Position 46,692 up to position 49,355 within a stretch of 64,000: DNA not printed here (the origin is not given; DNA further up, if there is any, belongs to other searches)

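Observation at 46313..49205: Secreted PD40 (TolB-like) beta-propeller fused to plant-type extracellular LRRs, preceded by a small Cys-containing lipoprotein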

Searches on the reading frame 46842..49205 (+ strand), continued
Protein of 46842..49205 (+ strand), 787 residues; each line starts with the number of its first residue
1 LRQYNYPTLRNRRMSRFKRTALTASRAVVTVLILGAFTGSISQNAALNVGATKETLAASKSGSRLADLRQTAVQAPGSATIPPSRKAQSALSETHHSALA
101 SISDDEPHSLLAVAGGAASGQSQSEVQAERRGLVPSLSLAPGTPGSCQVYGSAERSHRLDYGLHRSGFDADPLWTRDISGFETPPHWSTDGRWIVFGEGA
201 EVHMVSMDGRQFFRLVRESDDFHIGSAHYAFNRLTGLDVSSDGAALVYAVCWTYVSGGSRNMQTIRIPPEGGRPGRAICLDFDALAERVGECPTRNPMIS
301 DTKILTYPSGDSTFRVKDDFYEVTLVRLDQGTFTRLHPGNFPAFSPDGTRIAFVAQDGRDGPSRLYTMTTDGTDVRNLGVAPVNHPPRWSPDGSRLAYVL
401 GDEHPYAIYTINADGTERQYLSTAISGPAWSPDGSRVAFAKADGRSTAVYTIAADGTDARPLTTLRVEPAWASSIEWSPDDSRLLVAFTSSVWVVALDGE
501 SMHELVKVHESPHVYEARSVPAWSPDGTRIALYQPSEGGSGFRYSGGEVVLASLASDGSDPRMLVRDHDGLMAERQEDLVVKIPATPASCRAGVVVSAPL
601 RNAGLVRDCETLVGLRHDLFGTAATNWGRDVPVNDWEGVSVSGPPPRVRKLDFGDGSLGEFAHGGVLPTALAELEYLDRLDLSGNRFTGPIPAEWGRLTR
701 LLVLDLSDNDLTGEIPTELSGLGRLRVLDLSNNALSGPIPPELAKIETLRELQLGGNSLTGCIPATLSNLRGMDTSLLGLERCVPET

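Call 16: find_related_loci(query=A1, collection=genome_contigs, flank=6000)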
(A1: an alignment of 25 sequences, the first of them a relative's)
Query A1 (774 aa) in genome_contigs; peptide patterns used: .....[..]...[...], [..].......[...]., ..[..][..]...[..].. (x = any residue, [..] = any of these).
600 stretches matched a pattern (row limit reached: there are more); 490 encode a relative of the query (tblastn E <= 1e-3); the best 80 are kept; 80 distinct loci.
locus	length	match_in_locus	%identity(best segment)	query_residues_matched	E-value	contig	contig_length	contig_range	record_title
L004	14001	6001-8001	36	174-771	7e-86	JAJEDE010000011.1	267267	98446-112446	MAG: Chloroflexota bacterium isolate jk18xAbins.55 k141_1005081, whole genome shotgun sequence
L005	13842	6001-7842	32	173-772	2e-75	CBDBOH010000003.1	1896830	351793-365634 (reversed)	MAG: Chloroflexota bacterium isolate 6ed94c95-c701-4cc9-8e12-bdeb5c957f40 genome assembly, contig: contig_3, whole genom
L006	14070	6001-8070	34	300-773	8e-67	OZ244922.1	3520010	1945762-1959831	MAG: Chloroflexota bacterium isolate ead8ffbb-32b5-46cb-8623-33c4fc8e8bc9 genome assembly, chromosome: 1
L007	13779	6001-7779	32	173-754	5e-57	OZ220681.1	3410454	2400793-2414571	MAG: Dehalococcoidia bacterium isolate b3870ce4-b2c0-4886-bd94-d5608d47d969 genome assembly, chromosome: 1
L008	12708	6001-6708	44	327-553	2e-42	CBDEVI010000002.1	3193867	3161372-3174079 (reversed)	MAG: Chloroflexota bacterium isolate f820a594-4fe9-4b7b-8cc4-7fafcfd9b253 genome assembly, contig: contig_2, whole genom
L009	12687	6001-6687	35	329-553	3e-27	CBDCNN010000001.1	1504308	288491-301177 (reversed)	MAG: Dehalococcoidia bacterium isolate f925f4b4-e5cd-4c29-90df-f015b0a4b6e1 genome assembly, contig: contig_1, whole gen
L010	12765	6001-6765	34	304-526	4e-25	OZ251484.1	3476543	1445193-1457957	MAG: Dehalococcoidia bacterium isolate ef173376-b59c-4e26-81a4-37713676cc5d genome assembly, chromosome: 1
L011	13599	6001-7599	32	172-554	9e-25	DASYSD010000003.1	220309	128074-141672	MAG TPA_asm: Pyrinomonadaceae bacterium isolate SMAG_U4529 k141_3953762, whole genome shotgun sequence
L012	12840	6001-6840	32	273-527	1e-24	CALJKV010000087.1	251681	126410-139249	MAG TPA_asm: uncultured Chloroflexi bacterium isolate SRR6227243_bin.47_CONCOCT_v1.1_MAG genome assembly, contig: ERZ795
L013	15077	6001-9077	35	262-526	3e-24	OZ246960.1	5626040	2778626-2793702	MAG: Candidatus Poribacteria bacterium isolate 0ebab745-6bcd-42b0-bac1-d05ba6febf80 genome assembly, chromosome: 1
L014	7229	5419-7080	34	326-553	4e-24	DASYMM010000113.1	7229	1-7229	MAG TPA_asm: Pyrinomonadaceae bacterium isolate SMAG_U4375 k141_2387848, whole genome shotgun sequence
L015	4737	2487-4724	35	272-554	2e-23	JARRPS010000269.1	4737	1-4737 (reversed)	MAG: Gemmatimonadota bacterium isolate Spart_182_MAG scaffold_20763, whole genome shotgun sequence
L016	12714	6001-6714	36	321-525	9e-23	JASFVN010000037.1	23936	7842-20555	MAG: Gemmatimonadota bacterium isolate D1105M20metaG_Bin_353 D1105M20metaG_FD_scaffold_417_c1, whole genome shotgun sequ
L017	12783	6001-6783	30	302-552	1e-22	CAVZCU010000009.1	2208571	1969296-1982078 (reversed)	MAG: uncultured Gemmataceae bacterium isolate MFD00822.bin.2.119 genome assembly, contig: contig_27907, whole genome sho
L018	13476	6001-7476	35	166-561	8e-23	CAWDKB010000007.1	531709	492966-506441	MAG: uncultured Gaiellaceae bacterium isolate MFD09267.bin.2.218 genome assembly, contig: contig_17777, whole genome sho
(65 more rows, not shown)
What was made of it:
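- On Sponge-symbiont eukaryotic-like proteins: Relatives come from MAG collections that include Poribacteria and Poriferisodalis (call 16).
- Closest known: Eukaryotic-like proteins. Same: Relatives come from MAG sets that also contain Poribacteria and Poriferisodalis (call 16).
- The MAG sets with the same isolate-naming schemes also contain Poribacteria and Candidatus Poriferisodalis (call 16).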

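Call 29: find_encoding_contigs(protein=P0005, flank=6000, max_places=2)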
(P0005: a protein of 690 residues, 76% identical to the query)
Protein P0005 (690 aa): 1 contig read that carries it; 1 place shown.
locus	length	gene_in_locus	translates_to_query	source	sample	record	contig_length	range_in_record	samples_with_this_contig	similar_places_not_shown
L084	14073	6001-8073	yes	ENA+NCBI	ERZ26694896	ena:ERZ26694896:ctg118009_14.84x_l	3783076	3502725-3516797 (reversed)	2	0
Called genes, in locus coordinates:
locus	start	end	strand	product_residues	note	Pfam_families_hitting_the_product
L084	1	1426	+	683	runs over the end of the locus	PF00041:fn3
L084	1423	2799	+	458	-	PF00930:DPPIV_N (faint), PF07676:PD40 (faint), PF23381:Beta-prop_IFT122_1st (faint), PF24797:Beta-prop_WDR35_TULP_N (faint), PF25174:Beta-prop_THOC3 (faint), PF26550:Tricorn_2nd (faint), PF26549:Tricorn_N (weak)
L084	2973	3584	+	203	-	-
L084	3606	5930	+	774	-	PF00041:fn3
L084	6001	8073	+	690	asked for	PF00930:DPPIV_N (faint), PF07676:PD40 (faint), PF25174:Beta-prop_THOC3 (weak), PF26549:Tricorn_N, PF26550:Tricorn_2nd (weak), PF23598:LRR_14 (weak), PF13855:LRR_8, PF12799:LRR_4 (weak), +2 more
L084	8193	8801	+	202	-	-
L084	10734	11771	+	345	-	PF12760:Zn_ribbon_IS1595 (weak), PF12762:DDE_Tnp_IS1595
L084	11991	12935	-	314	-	-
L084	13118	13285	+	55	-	-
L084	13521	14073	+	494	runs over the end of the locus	PF25460:Beta-prop_Aladin (faint), PF00400:WD40 (faint), PF00930:DPPIV_N (faint), PF07676:PD40 (faint), PF12894:ANAPC4_WD40 (faint), PF23381:Beta-prop_IFT122_1st (faint), PF25174:Beta-prop_THOC3 (faint), PF26549:Tricorn_N, +1 more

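Call 30: find_encoding_contigs(protein=P0011, flank=6000, max_places=2)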
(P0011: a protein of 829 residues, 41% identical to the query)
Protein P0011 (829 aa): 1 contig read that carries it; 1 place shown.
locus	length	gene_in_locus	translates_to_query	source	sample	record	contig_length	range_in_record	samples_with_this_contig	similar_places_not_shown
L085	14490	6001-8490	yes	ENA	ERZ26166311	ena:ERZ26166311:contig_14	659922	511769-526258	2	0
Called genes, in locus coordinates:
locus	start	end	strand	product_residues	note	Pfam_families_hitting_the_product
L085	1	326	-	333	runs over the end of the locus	PF00005:ABC_tran, PF13304:AAA_21, PF13732:DrrA1-3_C (faint)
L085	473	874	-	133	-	PF00355:Rieske, PF13806:Rieske_2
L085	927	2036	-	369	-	PF04909:Amidohydro_2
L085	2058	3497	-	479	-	-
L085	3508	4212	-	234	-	PF00072:Response_reg, PF00486:Trans_reg_C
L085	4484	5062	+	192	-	PF14333:DUF4389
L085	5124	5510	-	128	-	PF01850:PIN (weak)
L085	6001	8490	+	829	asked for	PF00930:DPPIV_N (faint), PF07676:PD40 (faint), PF26550:Tricorn_2nd (faint), PF26549:Tricorn_N (weak), PF23598:LRR_14, PF13855:LRR_8 (weak), PF12799:LRR_4 (weak), PF13855:LRR_8 (weak), +2 more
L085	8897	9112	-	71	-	-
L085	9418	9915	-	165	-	-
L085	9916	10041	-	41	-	-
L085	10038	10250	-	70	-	-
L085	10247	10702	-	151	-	PF11848:DUF3368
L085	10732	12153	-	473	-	PF01381:HTH_3, PF12844:HTH_19 (weak), PF13560:HTH_31, PF06114:Peptidase_M78, PF09954:DUF2188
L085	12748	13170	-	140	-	PF01850:PIN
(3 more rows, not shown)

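Call 31: find_encoding_contigs(protein=P0013, flank=6000, max_places=2)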
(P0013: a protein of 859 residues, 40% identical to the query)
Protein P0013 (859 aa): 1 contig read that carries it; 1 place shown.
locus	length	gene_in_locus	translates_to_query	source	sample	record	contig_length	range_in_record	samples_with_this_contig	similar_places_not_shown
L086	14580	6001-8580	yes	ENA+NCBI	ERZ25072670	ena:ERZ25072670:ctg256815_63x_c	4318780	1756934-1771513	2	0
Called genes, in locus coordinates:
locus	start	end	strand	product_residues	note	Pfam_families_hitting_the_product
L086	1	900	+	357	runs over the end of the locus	PF00583:Acetyltransf_1, PF13527:Acetyltransf_9 (weak), PF13673:Acetyltransf_10 (weak), PF13508:Acetyltransf_7, PF08445:FR47 (weak)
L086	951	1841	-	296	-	-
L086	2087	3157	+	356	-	PF10282:Lactonase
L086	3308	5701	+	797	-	PF07676:PD40 (faint), PF00930:DPPIV_N (faint), PF26549:Tricorn_N (weak), PF23598:LRR_14, PF00560:LRR_1 (faint), PF12799:LRR_4 (faint), PF13855:LRR_8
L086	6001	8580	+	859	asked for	PF26549:Tricorn_N, PF23598:LRR_14, PF13855:LRR_8, PF12799:LRR_4 (weak), PF13855:LRR_8, PF12799:LRR_4 (weak), PF23598:LRR_14, PF13855:LRR_8, +7 more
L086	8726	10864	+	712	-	-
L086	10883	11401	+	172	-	PF07799:DUF1643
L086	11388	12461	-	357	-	PF02615:Ldh_2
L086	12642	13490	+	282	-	PF00106:adh_short, PF08659:KR (weak), PF13561:adh_short_C2, PF23441:SDR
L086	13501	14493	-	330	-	PF01408:GFO_IDH_MocA (weak), PF22725:GFO_IDH_MocA_C3, PF02894:GFO_IDH_MocA_C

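Call 33: predict_structure(alignment_id=A1)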
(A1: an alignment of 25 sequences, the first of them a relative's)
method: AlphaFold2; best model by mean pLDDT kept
length: 774 residues; sequences in the alignment: 25
mean_pLDDT: 72.1   pTM: 0.58
mean pLDDT of the five models: 72.1, 71.0, 71.0, 70.7, 69.6
residues with pLDDT >= 90: 302; 70-90: 205; 50-70: 42; < 50: 225
segments of 3 or more residues with pLDDT < 50: 1-133, 137-167, 245-263, 267-274, 281-286, 496-503, 525-533, 563-568
pLDDT, mean of each block of 10 residues (from residue 1): 33 33 29 29 30 31 33 35 33 30 26 25 23 44 29 35 48 92 88 84 79 76 91 91 55 45 46 47 53 86 82 84 93 97 75 95 88 93 84 89 94 95 96 95 94 87 95 88 91 55 68 94 49 66 88 76 52 88 86 96 85 81 87 91 78 92 96 95 95 97 95 96 96 93 94 88 85 59
secondary structure, 60 per line:
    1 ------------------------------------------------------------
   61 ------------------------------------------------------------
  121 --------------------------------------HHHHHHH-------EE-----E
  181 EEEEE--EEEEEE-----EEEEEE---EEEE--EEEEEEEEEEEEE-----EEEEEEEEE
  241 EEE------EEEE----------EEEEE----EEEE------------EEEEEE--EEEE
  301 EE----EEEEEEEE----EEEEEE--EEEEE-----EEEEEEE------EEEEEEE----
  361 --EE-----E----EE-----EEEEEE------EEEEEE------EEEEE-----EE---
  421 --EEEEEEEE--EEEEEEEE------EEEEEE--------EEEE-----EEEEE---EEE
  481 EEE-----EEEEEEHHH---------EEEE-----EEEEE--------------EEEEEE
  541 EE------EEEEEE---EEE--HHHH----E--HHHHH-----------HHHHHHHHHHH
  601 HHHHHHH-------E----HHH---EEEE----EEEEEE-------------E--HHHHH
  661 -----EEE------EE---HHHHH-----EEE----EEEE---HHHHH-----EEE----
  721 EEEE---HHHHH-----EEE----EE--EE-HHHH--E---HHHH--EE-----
elements in order (helices of 4 or more, strands of 3 or more residues): H159-165 E180-185 E188-193 E199-204 E208-211 E214-226 E232-243 E250-253 E264-268 E273-276 E289-294 E297-302 E307-314 E319-324 E327-331 E337-343 E350-356 E382-387 E394-399 E406-410 E423-430 E433-440 E447-452 E461-464 E470-474 E478-483 E489-494 E507-510 E516-520 E535-542 E549-554 E558-560 H563-566 H574-578 H590-607 E626-629 E634-639 H656-660 E666-668 H680-684 E690-692 E697-700 H704-708 E714-716 E721-724 H728-732 E738-740 H752-755 H762-765
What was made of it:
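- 46980..47375 (+): Disordered Ser/Ala-rich stalk of about 130 aa, the most variable part of the protein. pLDDT below 50 for residues 1-167 (call 33).
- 47376..48575 (+): PD40/TolB-like beta-propeller (residues about 166-565, seven WSPDG-type motifs) with a clade-specific Cys-containing insert at residues about 245-290. The AF2 model has pLDDT mostly 85-95 here (call 33).
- Full-length model: the stalk is disordered and the propeller and LRR are confident (call 33).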

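Call 37: fold_search(model_id=the predicted structure, library=pdb)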
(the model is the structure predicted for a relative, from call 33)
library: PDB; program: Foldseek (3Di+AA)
matches with E <= 10: 1874; with E <= 0.001: 1235
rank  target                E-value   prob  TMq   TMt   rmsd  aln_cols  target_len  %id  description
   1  2ivz_D                2.5e-15  1.00  0.25  0.46  20.1       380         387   18  Structure of TolB in complex with a peptide of the colicin E9 T- domain (released 2006-08-16)
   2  4jml_A                1.7e-14  1.00  0.25  0.45  20.5       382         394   19  Crystal structure of the TolB(P201C)-ColicinE9 TBE peptide(A33C) complex. (released 2013-07-17)
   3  2ivz_C                2.0e-14  1.00  0.25  0.45  20.6       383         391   18  Structure of TolB in complex with a peptide of the colicin E9 T- domain (released 2006-08-16)
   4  2hqs_A                5.2e-14  1.00  0.25  0.43  20.4       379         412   18  Crystal structure of TolB/Pal complex (released 2007-04-03)
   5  2hqs_B                6.4e-14  1.00  0.25  0.43  20.5       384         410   18  Crystal structure of TolB/Pal complex (released 2007-04-03)
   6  2w8b_B                9.2e-14  1.00  0.25  0.43  20.1       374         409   19  Crystal structure of processed TolB in complex with Pal (released 2009-02-17)
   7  2ivz_A                9.7e-14  1.00  0.25  0.46  20.5       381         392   18  Structure of TolB in complex with a peptide of the colicin E9 T- domain (released 2006-08-16)
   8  1crz                  1.5e-13  1.00  0.25  0.45  20.2       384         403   19  CRYSTAL STRUCTURE OF THE E. COLI TOLB PROTEIN (released 2000-08-16)
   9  4r40_C                1.5e-13  1.00  0.25  0.44  19.9       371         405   18  Crystal Structure of TolB/Pal complex from Yersinia pestis. (released 2014-09-03)
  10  6pnv                  1.5e-13  1.00  0.24  0.42  20.7       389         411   18  1.42 Angstrom Resolution Crystal Structure of Translocation Protein TolB from Salmonella enterica (released 2019-07-17)
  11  4pwz_B                2.3e-13  1.00  0.25  0.43  20.4       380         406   19  Crystal structure of TolB protein from Yersinia pestis CO92 (released 2014-04-02)
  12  2w8b_A                2.3e-13  1.00  0.25  0.43  19.8       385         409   18  Crystal structure of processed TolB in complex with Pal (released 2009-02-17)
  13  4r40_A                2.5e-13  1.00  0.25  0.44  19.6       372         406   18  Crystal Structure of TolB/Pal complex from Yersinia pestis. (released 2014-09-03)
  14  4pwz_A                2.6e-13  1.00  0.25  0.45  19.9       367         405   19  Crystal structure of TolB protein from Yersinia pestis CO92 (released 2014-04-02)
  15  1c5k                  3.0e-13  1.00  0.25  0.45  20.1       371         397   19  THE STRUCTURE OF TOLB, AN ESSENTIAL COMPONENT OF THE TOL-DEPENDENT TRANSLOCATION SYSTEM AND ITS INTERACTIONS WITH THE TR (released 2000-12-06)
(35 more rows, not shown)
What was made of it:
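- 47376..48575 (+): Foldseek's best PDB hits are TolB structures (E 2.5e-15), followed by DPP-IV and PTP propellers (call 37).
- The propeller resembles TolB (call 37). Fold hits include DPP-IV and prolyl tripeptidyl peptidase propellers (call 37). The best structural matches of the propeller are TolB (call 37).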

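Call 51: find_encoding_contigs(protein=P0003, flank=5000, max_places=2)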
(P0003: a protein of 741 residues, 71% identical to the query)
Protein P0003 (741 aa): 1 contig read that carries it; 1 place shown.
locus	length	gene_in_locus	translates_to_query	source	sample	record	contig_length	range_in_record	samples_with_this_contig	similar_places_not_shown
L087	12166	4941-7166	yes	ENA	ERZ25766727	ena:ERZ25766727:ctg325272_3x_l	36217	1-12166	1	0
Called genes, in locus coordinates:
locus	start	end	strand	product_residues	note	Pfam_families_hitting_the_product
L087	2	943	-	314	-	?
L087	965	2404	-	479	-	-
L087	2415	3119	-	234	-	PF00072:Response_reg, PF00486:Trans_reg_C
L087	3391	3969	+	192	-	PF14333:DUF4389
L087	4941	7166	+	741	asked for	PF00930:DPPIV_N (faint), PF07676:PD40 (faint), PF25174:Beta-prop_THOC3 (faint), PF26549:Tricorn_N, PF26550:Tricorn_2nd (weak), PF00560:LRR_1 (faint), PF23598:LRR_14 (weak), PF13855:LRR_8 (weak), +1 more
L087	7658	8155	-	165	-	-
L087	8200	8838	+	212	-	-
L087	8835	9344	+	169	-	-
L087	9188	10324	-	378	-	PF01381:HTH_3, PF12844:HTH_19, PF13560:HTH_31 (weak), PF06114:Peptidase_M78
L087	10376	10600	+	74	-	PF09954:DUF2188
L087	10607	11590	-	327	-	PF01551:Peptidase_M23, PF01464:SLT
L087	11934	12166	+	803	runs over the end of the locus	PF13385:Laminin_G_3, PF20254:DMFA2_C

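Call 52: find_encoding_contigs(protein=P0007, flank=5000, max_places=2)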
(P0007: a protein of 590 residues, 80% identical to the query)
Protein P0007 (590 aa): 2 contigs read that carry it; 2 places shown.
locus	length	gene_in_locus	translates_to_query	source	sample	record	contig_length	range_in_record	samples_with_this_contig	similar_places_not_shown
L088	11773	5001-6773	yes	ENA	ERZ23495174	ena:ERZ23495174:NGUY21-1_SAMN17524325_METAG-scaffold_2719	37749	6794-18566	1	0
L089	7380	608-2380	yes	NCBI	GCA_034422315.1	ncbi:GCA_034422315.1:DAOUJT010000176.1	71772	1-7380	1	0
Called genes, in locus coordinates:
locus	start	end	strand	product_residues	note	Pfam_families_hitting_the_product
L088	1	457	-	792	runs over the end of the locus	PF01590:GAF (weak), PF13185:GAF_2, PF08448:PAS_4 (weak), PF13426:PAS_9 (weak), PF00512:HisKA, PF02518:HATPase_c, PF00072:Response_reg, PF00486:Trans_reg_C, +1 more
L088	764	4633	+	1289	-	PF16656:Pur_ac_phosph_N (faint), PF25788:Ig_Rha78A_N (faint), PF00041:fn3, PF25059:FN3_DSCAM-DSCAML_C (weak)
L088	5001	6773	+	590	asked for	PF00930:DPPIV_N (faint), PF10647:Gmad1 (faint), PF23381:Beta-prop_IFT122_1st (faint), PF07676:PD40 (faint), PF26549:Tricorn_N, PF26550:Tricorn_2nd (weak), PF13855:LRR_8, PF12799:LRR_4 (weak), +2 more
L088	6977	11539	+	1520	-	PF16656:Pur_ac_phosph_N (faint), PF16893:fn3_2 (faint), PF00041:fn3, PF00041:fn3, PF03160:Calx-beta (weak), PF00028:Cadherin, PF00041:fn3, PF03160:Calx-beta (weak), +5 more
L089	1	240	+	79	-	?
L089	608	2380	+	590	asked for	PF00930:DPPIV_N (faint), PF10647:Gmad1 (faint), PF23381:Beta-prop_IFT122_1st (faint), PF07676:PD40 (faint), PF26549:Tricorn_N, PF26550:Tricorn_2nd (weak), PF13855:LRR_8, PF12799:LRR_4 (weak), +2 more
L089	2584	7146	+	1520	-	PF16656:Pur_ac_phosph_N (faint), PF16893:fn3_2 (faint), PF00041:fn3, PF00041:fn3, PF03160:Calx-beta (weak), PF00028:Cadherin, PF00041:fn3, PF03160:Calx-beta (weak), +5 more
